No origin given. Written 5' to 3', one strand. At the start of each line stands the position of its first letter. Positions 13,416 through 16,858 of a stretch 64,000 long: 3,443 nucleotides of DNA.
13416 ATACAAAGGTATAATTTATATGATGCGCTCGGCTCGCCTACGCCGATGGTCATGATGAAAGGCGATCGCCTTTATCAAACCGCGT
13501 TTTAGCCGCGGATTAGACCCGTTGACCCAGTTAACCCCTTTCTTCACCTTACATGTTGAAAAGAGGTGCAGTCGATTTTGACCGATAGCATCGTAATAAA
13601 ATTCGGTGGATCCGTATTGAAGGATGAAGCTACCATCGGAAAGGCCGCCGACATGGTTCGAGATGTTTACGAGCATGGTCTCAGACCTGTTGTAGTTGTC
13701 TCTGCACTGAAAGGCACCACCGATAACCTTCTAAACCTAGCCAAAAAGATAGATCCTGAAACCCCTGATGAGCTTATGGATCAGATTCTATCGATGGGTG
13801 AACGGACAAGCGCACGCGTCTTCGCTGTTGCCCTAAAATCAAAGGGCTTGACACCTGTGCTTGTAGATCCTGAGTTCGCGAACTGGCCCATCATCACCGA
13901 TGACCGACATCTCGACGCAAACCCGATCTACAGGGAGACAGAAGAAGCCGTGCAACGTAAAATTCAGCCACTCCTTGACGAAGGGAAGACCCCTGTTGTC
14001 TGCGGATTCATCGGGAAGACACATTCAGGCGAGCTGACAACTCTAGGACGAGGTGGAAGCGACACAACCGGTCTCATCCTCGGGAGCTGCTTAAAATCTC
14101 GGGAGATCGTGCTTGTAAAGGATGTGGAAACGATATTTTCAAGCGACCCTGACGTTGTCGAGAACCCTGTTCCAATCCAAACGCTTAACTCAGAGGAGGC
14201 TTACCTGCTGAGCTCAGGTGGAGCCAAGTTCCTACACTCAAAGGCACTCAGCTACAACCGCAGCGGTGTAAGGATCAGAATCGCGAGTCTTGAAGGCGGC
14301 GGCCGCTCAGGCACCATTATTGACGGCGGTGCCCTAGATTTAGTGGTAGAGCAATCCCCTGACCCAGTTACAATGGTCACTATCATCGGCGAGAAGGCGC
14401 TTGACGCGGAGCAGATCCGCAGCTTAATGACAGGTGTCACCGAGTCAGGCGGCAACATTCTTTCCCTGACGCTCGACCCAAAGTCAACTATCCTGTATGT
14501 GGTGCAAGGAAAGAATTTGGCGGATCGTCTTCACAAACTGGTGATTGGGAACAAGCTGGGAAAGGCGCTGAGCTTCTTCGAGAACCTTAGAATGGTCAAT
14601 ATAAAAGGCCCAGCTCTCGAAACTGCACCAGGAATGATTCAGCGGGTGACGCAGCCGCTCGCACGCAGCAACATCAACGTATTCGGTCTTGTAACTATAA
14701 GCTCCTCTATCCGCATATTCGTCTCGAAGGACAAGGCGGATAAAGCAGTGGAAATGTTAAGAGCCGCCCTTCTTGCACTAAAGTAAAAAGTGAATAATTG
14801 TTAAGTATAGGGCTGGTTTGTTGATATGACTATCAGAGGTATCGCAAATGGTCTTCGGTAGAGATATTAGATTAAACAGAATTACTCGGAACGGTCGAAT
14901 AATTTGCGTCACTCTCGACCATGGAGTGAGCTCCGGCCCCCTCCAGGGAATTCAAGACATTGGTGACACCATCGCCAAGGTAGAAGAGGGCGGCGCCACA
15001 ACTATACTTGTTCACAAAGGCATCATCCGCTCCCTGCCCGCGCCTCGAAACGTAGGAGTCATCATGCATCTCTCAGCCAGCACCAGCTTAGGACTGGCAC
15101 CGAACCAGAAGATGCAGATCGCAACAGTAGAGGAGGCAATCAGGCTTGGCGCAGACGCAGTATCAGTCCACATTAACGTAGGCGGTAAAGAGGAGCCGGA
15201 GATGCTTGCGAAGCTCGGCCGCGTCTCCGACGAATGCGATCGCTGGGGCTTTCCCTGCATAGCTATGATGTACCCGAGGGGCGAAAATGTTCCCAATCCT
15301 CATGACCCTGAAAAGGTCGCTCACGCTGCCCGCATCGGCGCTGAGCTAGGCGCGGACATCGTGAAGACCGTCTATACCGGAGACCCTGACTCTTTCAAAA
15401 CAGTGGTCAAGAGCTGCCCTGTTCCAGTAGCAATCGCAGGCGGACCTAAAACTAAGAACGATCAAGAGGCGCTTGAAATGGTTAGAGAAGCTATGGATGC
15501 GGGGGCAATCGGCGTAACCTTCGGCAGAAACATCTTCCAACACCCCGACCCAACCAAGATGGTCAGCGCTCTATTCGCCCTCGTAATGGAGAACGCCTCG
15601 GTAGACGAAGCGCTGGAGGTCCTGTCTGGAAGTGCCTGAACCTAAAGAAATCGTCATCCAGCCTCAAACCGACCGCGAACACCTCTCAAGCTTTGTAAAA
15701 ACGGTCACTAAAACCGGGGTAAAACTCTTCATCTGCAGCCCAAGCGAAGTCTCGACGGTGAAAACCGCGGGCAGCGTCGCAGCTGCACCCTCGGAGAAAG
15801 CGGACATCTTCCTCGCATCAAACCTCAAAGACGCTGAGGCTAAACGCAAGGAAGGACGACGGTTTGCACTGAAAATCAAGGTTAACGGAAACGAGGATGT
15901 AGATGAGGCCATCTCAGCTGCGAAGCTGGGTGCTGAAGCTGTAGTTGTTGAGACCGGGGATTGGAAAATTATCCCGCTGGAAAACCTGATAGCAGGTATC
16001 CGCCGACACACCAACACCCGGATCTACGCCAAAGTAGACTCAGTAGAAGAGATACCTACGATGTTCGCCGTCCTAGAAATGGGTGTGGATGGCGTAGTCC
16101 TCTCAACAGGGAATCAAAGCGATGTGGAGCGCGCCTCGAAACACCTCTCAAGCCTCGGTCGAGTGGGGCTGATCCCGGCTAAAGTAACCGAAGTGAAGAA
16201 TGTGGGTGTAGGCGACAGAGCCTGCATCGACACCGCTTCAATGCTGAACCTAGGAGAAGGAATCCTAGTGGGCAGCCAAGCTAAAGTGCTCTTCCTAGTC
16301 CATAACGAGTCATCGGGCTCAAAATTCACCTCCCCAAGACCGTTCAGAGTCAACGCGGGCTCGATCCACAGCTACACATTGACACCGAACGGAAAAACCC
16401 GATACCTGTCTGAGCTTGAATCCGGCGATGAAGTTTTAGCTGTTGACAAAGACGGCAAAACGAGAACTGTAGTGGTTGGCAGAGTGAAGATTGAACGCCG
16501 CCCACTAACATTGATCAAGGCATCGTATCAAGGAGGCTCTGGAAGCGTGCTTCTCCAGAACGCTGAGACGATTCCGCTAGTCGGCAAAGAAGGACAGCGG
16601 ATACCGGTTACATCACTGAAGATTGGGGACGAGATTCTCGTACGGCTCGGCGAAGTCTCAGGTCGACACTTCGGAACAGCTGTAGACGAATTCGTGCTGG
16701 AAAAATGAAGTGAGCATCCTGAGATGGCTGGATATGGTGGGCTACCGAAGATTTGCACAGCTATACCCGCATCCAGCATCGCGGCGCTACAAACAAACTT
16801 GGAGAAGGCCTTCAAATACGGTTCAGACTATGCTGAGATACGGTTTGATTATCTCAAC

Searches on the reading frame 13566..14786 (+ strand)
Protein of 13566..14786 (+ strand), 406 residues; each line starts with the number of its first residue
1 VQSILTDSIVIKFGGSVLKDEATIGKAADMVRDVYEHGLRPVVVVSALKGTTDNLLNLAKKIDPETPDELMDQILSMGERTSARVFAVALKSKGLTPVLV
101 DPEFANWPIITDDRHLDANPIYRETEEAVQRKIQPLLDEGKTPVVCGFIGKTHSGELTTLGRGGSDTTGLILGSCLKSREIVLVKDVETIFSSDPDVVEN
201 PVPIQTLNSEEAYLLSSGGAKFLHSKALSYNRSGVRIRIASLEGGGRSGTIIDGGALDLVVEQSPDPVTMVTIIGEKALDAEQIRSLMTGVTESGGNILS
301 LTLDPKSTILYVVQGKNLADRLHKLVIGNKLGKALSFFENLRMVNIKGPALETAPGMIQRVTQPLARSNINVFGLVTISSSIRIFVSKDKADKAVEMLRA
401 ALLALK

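Call 47: search_protein_families(library=pfam, proteins=[window:13566-14786:+], max_evalue=0.00001)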
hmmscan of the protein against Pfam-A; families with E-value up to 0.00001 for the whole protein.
window:13566-14786:+ (406 aa): 2 families
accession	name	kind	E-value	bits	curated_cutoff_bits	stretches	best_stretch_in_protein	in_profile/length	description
PF00696.33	AA_kinase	-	2.5e-44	152.2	24.9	1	9-241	3-234/234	Amino acid kinase family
PF13840.12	ACT_7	-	1.4e-09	38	27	1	339-399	4-64/65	ACT domain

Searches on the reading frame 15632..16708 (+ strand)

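Call 47: search_protein_families(library=pfam, proteins=[window:15632-16708:+], max_evalue=0.00001)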
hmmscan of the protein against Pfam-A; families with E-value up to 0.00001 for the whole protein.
window:15632-16708:+ (358 aa): 1 family
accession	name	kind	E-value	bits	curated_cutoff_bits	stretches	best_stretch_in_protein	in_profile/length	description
PF01959.21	DHQS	-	5e-108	361.5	22.2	1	12-358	9-344/344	3-dehydroquinate synthase II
